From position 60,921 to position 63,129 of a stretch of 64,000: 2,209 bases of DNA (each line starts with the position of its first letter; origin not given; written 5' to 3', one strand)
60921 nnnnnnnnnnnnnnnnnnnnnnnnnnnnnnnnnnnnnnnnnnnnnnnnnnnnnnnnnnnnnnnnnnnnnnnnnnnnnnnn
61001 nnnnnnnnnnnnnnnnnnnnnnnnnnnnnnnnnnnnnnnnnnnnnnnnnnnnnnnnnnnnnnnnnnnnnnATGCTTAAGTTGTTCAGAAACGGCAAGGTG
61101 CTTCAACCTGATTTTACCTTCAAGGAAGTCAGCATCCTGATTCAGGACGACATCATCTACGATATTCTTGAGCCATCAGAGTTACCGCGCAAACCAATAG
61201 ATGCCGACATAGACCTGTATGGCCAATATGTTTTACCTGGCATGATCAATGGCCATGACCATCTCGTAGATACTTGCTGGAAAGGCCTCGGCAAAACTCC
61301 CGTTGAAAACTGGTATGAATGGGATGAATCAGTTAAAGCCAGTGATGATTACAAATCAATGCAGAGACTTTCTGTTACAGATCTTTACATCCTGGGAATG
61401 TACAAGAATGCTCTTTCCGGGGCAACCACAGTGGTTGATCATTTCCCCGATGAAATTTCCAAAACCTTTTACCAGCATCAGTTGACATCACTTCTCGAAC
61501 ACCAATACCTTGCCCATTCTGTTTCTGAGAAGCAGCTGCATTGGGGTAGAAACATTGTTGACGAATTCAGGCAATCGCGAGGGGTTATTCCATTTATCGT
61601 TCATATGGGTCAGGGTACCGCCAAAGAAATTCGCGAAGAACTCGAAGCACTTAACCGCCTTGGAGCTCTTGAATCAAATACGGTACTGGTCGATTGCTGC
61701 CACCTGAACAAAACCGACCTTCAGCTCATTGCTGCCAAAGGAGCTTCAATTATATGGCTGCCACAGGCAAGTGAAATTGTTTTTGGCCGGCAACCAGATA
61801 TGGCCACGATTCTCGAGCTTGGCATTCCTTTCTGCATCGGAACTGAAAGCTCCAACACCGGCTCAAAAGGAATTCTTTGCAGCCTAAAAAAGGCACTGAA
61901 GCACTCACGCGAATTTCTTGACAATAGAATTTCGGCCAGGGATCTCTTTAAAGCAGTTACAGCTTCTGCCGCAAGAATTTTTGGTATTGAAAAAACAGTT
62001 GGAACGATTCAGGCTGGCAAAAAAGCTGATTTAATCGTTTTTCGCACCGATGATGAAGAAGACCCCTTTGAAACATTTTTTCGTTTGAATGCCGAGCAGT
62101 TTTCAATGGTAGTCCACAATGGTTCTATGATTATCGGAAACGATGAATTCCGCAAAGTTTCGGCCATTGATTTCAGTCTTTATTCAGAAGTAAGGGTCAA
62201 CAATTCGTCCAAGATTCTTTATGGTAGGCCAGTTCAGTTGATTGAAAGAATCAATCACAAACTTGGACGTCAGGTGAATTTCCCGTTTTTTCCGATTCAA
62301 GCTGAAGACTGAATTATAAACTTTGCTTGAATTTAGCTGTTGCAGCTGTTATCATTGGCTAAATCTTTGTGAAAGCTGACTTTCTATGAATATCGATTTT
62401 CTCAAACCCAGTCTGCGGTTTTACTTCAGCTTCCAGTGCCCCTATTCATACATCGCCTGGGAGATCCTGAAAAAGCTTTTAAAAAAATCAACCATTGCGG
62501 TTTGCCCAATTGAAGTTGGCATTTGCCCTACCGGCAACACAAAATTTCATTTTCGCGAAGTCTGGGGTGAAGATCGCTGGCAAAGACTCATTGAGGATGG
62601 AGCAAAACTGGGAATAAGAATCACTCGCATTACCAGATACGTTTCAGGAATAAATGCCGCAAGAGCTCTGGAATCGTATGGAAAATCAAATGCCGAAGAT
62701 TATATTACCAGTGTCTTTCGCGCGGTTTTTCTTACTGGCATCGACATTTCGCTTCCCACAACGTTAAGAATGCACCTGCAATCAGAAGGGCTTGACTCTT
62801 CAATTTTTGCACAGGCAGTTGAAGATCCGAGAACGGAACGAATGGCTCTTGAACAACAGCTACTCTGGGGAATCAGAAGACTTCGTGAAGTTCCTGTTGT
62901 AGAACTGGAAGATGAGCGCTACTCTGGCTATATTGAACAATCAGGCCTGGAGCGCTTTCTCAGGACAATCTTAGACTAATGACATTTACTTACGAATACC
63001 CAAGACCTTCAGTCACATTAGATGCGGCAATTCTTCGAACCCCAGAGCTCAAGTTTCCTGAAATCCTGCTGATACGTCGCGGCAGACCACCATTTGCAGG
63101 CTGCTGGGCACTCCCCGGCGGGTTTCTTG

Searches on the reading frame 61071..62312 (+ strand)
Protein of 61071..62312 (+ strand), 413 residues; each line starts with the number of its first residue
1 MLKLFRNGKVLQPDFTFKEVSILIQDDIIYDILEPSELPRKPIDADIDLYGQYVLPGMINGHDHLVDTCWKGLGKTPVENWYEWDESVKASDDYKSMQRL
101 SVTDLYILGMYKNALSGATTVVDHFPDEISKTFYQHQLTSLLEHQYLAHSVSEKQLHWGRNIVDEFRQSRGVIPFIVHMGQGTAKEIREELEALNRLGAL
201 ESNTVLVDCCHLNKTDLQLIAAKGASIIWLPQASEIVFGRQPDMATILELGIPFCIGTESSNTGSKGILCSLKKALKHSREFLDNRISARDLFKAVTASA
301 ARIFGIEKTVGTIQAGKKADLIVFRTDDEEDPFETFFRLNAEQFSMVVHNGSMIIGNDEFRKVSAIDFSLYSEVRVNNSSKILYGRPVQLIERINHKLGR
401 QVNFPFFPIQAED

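Call 20: search_protein_families(library=pfam, max_evalue=0.001, proteins=[window:61071-62312:+])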
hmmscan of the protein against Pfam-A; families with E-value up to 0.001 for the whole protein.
window:61071-62312:+ (413 aa): 2 families
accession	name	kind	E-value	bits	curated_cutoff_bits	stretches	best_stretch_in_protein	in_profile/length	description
PF01979.26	Amidohydro_1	-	3.9e-23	82.7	25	1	187-337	173-327/345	Amidohydrolase family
PF07969.17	Amidohydro_3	-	9.4e-12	45.6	29.7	1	244-333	359-449/472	Amidohydrolase family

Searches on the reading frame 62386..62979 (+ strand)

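Call 20: search_protein_families(library=pfam, max_evalue=0.001, proteins=[window:62386-62979:+])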
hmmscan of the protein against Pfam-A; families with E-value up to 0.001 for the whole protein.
window:62386-62979:+ (197 aa): 1 family
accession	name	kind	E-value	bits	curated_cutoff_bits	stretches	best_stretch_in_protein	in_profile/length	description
PF01323.26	DSBA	-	8.8e-13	48.9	25.6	1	10-190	2-188/191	DSBA-like thioredoxin domain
